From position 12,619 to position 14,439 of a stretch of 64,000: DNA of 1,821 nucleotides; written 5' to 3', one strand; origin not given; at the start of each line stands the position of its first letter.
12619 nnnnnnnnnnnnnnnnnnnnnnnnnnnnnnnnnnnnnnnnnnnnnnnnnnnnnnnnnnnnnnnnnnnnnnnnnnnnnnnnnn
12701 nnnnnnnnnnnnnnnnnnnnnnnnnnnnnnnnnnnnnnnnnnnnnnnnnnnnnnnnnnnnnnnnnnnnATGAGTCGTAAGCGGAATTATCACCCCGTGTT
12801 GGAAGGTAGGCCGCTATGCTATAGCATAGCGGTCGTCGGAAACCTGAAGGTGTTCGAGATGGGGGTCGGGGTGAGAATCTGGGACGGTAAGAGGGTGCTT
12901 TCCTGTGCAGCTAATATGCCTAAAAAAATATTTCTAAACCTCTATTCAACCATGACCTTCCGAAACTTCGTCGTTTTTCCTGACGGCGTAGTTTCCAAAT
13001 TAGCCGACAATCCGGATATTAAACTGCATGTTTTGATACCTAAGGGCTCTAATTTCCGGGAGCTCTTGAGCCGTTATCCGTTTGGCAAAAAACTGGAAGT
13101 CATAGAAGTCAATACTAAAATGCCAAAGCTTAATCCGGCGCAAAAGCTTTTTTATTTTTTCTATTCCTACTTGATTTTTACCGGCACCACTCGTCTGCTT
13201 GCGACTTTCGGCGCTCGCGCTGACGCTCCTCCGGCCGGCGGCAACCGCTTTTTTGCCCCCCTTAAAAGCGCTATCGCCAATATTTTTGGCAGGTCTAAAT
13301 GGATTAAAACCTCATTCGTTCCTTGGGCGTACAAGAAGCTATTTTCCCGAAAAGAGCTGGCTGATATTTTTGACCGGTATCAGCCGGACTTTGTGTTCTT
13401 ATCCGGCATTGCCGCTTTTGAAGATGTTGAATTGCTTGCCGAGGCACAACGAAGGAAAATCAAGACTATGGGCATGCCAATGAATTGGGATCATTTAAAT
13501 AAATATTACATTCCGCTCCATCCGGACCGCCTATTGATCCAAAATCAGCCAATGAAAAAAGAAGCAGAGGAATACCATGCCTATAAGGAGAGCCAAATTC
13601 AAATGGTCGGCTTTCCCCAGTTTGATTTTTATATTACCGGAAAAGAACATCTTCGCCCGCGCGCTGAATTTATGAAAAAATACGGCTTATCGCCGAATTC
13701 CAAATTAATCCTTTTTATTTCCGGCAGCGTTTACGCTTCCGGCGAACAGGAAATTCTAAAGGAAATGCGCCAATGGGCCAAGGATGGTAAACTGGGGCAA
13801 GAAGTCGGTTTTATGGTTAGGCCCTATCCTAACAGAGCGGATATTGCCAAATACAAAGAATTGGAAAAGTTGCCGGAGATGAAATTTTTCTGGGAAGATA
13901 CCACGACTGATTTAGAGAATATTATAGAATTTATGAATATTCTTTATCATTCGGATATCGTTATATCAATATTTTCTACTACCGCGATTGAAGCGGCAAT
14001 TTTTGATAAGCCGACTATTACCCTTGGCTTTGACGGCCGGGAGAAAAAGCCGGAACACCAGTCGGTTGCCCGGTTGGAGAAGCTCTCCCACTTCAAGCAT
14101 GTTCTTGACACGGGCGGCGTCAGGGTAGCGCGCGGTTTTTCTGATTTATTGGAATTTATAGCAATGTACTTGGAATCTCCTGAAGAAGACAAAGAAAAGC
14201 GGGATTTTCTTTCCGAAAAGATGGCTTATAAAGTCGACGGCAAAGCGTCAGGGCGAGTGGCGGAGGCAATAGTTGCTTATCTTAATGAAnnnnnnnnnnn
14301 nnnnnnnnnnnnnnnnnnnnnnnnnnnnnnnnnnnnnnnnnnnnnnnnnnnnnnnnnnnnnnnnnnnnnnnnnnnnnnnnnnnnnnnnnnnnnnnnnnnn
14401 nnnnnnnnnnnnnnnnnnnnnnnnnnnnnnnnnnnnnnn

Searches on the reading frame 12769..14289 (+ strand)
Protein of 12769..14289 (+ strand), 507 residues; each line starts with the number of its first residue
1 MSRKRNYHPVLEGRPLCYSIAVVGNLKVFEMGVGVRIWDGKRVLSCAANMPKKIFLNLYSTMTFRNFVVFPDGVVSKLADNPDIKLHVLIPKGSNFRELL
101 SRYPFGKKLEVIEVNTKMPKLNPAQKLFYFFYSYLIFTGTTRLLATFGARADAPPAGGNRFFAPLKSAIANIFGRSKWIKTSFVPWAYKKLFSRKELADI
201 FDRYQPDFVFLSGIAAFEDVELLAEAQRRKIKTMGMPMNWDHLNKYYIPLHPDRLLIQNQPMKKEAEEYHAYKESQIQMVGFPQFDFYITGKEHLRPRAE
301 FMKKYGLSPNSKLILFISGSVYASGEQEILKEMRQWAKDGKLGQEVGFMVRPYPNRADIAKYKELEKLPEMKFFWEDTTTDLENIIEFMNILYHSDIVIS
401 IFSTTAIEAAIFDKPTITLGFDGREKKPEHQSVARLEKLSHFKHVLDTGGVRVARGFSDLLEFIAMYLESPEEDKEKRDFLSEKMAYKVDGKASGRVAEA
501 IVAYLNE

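Call 66: search_protein_families(library=pfam, proteins=[window:12769-14289:+], max_evalue=0.00001)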
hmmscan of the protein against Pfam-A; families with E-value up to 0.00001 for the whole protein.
window:12769-14289:+ (507 aa): 1 family
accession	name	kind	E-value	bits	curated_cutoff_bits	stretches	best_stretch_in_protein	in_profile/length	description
PF04464.20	Glyphos_transf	-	1.5e-10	41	22.1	1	244-502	127-366/367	CDP-Glycerol:Poly(glycerophosphate) glycerophosphotransferase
